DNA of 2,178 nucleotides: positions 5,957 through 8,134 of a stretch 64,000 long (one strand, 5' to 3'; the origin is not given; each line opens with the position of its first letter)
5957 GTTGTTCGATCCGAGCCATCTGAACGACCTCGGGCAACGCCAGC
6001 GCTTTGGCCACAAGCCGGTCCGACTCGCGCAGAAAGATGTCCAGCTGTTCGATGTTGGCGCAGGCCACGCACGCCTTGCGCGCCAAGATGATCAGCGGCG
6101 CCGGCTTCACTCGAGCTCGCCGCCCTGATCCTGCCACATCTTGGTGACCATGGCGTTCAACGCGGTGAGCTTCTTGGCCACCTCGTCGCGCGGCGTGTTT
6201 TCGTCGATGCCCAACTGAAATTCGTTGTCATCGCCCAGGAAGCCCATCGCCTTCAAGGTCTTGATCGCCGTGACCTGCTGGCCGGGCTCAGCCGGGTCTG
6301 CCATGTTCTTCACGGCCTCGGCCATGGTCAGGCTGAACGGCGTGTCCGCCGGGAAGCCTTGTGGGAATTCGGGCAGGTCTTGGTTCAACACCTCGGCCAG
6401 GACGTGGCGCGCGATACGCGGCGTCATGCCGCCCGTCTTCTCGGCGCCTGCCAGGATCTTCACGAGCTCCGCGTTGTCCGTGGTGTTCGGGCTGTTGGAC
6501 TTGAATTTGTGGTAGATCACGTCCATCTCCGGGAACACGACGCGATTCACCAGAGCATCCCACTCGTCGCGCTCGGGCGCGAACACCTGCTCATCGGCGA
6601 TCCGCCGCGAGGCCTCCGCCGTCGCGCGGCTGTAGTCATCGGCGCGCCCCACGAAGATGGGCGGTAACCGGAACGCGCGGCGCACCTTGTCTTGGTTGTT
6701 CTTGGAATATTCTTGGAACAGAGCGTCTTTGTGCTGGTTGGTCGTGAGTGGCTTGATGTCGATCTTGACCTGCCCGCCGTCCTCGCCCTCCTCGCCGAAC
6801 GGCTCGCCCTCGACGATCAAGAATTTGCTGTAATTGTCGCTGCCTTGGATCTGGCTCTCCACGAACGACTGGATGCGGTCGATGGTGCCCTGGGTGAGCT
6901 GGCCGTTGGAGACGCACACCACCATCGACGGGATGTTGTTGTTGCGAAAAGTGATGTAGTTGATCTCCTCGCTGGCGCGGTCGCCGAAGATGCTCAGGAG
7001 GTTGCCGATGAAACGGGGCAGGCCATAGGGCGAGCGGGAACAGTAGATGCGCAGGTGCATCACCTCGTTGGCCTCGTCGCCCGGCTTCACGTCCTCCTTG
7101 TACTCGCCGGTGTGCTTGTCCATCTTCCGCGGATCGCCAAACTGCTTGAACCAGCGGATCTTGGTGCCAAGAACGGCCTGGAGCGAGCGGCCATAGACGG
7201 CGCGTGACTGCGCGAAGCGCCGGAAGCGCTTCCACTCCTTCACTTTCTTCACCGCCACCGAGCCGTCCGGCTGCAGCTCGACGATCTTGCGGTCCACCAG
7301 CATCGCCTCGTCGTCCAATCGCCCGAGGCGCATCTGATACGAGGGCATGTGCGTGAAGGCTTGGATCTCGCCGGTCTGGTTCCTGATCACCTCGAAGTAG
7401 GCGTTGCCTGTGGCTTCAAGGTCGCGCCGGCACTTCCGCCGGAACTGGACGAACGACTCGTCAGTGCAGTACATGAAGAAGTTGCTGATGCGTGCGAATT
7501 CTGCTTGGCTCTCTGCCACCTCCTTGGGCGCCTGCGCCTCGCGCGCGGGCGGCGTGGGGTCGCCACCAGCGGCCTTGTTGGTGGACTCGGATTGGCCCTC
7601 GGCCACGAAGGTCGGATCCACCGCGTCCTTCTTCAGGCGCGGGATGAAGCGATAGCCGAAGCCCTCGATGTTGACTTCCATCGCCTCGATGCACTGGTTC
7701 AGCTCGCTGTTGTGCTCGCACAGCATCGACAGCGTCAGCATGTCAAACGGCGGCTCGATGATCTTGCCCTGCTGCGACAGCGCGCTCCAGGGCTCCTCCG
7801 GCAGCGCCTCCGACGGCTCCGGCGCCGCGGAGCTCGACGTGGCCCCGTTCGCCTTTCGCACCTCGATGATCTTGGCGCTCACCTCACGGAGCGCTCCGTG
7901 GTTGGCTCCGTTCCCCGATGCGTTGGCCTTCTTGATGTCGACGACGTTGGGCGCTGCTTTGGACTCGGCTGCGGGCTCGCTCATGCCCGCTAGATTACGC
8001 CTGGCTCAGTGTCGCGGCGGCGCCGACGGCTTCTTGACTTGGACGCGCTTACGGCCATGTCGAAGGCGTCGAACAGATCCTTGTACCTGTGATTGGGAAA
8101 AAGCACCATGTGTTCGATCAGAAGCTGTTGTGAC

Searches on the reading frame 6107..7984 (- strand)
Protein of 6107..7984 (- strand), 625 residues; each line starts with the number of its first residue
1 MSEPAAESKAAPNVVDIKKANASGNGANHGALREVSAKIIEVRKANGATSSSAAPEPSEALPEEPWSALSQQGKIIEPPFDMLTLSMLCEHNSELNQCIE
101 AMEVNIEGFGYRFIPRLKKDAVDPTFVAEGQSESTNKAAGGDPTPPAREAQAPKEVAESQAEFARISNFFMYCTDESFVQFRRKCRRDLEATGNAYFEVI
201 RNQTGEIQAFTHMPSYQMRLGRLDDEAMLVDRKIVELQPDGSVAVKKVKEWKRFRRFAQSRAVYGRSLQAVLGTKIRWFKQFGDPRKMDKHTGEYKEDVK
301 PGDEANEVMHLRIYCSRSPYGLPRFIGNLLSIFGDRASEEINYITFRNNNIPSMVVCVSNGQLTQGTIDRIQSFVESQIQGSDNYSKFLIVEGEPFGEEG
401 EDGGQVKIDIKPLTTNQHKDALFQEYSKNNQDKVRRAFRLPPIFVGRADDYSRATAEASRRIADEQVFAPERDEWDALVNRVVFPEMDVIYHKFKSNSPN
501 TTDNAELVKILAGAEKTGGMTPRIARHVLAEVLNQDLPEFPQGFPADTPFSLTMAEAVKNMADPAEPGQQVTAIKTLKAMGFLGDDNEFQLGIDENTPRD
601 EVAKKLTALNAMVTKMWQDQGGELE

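Call 65: search_dna_similar(query=window:6107-7984:-, collection=phages, mode=protein, max_rows=12)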
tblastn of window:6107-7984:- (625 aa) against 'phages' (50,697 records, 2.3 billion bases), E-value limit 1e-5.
Records with a match: 252; places in all: 253; records where one place covers at least 80% of the query: 19.
Best place of each record, by identity: <60% 252.
By first word of the organism name: Streptomyces 127; Vibrio 33; Pseudomonas 12; Lactococcus 11; Clostridium 10; Bacteriophage 8; Bacillus 7; Rhodococcus 7; Halorubrum 7; Rhizobium 6; and 10 more.
By host as written in the record: Streptomyces griseus ATCC 10137 52; Streptomyces lividans JI 1326 29; - 24; Streptomyces viridochromogenes DSM40736 12; Lactococcus lactis SMQ-86 10; Streptomyces sanglieri UNT16F27A 9; Clostridium perfringens 7; Streptomyces griseofuscus ATCC 23916 7; and 56 more.
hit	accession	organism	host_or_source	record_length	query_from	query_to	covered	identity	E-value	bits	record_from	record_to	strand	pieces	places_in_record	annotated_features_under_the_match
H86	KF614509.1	Rhizobium phage vB_RleS_L338C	Rhizobium leguminosarum biovar viciae ...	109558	75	563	78%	34.6%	1e-79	281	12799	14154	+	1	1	portal protein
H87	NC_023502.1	Rhizobium phage vB_RleS_L338C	Rhizobium leguminosarum biovar viciae ...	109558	75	563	78%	34.6%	1e-79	281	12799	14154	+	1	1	portal protein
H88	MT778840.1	Rhizobium phage P11VFA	-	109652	75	563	78%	34.6%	1e-79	281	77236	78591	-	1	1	hypothetical protein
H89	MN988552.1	Rhizobium phage RHph_I4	Rhizobium phaseoli N771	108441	75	561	78%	33.8%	3e-76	271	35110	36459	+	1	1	capsid portal protein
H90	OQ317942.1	Bacillus phage 0105phi7-2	Bacillus thuringiensis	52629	33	540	81%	31.0%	1e-58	219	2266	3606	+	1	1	portal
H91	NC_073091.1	Bacillus phage 0105phi7-2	Bacillus thuringiensis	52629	33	540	81%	31.0%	1e-58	219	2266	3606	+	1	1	portal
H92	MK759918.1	Bacillus phage vB_BtS_B83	Bacillus thuringiensis VKM B-83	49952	69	552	77%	31.9%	9e-60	222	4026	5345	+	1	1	portal protein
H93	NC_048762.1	Bacillus phage vB_BtS_B83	Bacillus thuringiensis VKM B-83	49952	69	552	77%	31.9%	9e-60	222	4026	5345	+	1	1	portal protein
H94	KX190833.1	Bacillus phage vB_BtS_BMBtp14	Bacillus thuringiensis BGSC 4AJ1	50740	75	552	76%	31.8%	5e-59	220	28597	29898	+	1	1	portal protein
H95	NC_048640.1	Bacillus phage vB_BtS_BMBtp14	Bacillus thuringiensis BGSC 4AJ1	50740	75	552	76%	31.8%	5e-59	220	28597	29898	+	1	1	portal protein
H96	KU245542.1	Pseudomonas phage SM1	Pseudomonas aeruginosa USM AR2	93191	70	586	83%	29.3%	8e-51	196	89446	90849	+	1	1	putative portal protein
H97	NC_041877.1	Pseudomonas phage SM1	Pseudomonas aeruginosa USM AR2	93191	70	586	83%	29.3%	8e-51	196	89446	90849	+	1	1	putative portal protein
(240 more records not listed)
